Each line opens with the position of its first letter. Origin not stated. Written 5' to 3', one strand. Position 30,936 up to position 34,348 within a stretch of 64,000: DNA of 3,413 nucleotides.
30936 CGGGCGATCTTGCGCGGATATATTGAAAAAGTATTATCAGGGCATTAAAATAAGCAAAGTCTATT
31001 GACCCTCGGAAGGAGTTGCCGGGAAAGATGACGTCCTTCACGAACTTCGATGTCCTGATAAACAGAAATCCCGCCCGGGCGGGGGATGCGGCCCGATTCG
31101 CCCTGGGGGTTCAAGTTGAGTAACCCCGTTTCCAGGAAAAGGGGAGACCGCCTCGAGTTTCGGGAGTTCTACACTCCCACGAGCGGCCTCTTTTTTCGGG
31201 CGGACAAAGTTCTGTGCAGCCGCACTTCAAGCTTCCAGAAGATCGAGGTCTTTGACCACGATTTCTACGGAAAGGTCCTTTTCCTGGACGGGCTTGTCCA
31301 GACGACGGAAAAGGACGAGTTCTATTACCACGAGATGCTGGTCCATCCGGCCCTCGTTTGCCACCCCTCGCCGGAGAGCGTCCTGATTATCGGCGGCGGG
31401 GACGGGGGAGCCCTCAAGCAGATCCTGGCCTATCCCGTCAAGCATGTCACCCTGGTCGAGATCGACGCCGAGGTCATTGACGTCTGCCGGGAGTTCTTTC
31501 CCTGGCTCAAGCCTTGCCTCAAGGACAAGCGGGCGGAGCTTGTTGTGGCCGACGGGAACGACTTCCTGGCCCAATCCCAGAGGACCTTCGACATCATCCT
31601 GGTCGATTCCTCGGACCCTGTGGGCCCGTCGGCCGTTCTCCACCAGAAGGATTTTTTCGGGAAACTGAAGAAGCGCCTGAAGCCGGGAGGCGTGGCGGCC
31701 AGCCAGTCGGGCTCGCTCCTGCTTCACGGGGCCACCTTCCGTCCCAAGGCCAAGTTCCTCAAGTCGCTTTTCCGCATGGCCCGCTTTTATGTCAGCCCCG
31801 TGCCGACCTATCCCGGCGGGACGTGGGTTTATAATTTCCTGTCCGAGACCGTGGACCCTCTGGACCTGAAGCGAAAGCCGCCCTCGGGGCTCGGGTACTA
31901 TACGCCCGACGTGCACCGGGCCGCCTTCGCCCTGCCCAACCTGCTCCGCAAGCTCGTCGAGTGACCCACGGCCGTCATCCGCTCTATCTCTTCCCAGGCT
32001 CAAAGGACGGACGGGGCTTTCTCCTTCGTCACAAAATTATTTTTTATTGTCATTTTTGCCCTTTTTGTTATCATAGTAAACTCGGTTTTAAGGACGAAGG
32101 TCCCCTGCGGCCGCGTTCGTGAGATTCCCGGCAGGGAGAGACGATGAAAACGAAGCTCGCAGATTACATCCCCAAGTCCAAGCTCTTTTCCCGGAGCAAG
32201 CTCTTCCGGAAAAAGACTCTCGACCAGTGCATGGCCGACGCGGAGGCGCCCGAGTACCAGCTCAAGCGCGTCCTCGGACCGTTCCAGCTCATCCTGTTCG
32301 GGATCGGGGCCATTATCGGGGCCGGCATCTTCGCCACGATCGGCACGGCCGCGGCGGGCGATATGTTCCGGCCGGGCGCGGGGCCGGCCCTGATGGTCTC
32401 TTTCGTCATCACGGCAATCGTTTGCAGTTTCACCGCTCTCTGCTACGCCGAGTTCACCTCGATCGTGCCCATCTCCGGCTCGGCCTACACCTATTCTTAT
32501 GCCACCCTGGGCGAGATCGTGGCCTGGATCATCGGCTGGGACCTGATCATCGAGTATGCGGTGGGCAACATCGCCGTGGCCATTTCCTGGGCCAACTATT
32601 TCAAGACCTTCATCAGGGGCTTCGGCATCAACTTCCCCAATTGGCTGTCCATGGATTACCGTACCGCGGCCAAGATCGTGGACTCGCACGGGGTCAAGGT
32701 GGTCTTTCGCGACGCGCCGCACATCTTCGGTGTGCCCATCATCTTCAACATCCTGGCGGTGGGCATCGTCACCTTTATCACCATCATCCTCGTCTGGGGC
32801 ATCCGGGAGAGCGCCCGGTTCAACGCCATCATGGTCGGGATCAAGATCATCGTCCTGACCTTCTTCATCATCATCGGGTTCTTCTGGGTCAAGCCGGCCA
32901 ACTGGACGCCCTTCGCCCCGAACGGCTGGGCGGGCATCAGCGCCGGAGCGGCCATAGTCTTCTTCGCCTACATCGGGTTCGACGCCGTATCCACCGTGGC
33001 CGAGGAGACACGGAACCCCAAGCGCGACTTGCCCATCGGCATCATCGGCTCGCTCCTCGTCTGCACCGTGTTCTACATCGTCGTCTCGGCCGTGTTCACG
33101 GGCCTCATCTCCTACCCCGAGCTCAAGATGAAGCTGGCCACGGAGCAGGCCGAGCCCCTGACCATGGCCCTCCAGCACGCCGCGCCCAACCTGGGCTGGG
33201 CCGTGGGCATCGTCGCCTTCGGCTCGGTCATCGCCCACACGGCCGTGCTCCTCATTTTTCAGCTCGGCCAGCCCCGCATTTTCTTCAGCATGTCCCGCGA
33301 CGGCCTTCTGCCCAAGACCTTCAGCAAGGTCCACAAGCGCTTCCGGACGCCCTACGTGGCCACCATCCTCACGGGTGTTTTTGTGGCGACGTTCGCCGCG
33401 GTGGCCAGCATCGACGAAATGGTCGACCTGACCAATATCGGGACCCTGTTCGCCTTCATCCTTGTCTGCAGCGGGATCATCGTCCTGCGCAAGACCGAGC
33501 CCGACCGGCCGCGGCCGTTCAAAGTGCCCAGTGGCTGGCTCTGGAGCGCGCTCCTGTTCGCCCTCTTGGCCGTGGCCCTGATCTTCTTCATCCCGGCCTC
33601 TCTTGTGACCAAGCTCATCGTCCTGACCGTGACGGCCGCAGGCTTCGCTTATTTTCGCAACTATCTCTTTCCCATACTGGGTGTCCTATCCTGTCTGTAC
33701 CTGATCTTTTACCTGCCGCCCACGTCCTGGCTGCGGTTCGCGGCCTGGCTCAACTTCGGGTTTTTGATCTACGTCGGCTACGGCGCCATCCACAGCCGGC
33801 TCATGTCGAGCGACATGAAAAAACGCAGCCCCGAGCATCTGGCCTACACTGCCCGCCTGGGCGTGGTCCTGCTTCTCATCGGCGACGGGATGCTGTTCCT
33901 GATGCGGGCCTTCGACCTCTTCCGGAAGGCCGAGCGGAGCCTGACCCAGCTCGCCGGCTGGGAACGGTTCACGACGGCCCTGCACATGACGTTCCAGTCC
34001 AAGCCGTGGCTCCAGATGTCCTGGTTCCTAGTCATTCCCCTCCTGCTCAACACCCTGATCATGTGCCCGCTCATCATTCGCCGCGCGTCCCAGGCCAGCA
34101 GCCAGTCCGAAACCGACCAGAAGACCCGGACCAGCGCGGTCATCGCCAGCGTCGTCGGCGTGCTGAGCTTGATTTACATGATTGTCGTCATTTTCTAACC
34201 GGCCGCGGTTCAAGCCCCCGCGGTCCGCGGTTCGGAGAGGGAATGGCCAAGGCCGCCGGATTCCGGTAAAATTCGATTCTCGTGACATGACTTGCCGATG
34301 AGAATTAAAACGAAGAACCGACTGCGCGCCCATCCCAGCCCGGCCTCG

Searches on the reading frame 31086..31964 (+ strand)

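Call 46: search_protein_families(library=pfam, proteins=[window:31086-31964:+], max_evalue=0.1)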
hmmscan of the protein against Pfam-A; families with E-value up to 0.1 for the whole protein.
window:31086-31964:+ (292 aa): 8 families
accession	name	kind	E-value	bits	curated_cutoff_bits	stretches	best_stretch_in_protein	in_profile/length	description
PF01564.23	Spermine_synth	-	2.5e-55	187.4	22.9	1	78-255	1-179/186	Spermine/spermidine synthase domain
PF17284.7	Spermine_synt_N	-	5.8e-12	45.8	22.1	1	25-75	3-53/53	Spermidine synthase tetramerisation domain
PF13649.12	Methyltransf_25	-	1e-05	26.6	27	1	99-202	1-97/97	Methyltransferase domain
PF13847.12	Methyltransf_31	-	5e-05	23.5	27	1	99-210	7-113/145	Methyltransferase domain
PF08242.18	Methyltransf_12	-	0.00065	20.8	30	1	100-203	1-97/98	Methyltransferase domain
PF08241.18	Methyltransf_11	-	0.00083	20.4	21.2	1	102-204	3-93/95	Methyltransferase domain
PF13489.12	Methyltransf_23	-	0.014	15.5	27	1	93-204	20-114/164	Methyltransferase domain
PF05430.17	Methyltransf_30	-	0.031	14.6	22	1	148-210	31-92/124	S-adenosyl-L-methionine-dependent methyltransferase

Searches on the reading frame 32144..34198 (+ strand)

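Call 46: search_protein_families(library=pfam, proteins=[window:32144-34198:+], max_evalue=0.1)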
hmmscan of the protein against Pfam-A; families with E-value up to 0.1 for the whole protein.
window:32144-34198:+ (684 aa): 3 families
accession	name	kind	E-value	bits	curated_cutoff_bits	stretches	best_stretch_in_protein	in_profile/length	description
PF13520.12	AA_permease_2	-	6e-65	220.3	27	1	44-490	1-414/427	Amino acid permease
PF00324.27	AA_permease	-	6.2e-33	114.6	24.6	1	49-504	2-443/470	Amino acid permease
PF13906.12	AA_permease_C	-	3.1e-08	34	27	1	509-551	9-51/51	C-terminus of AA_permease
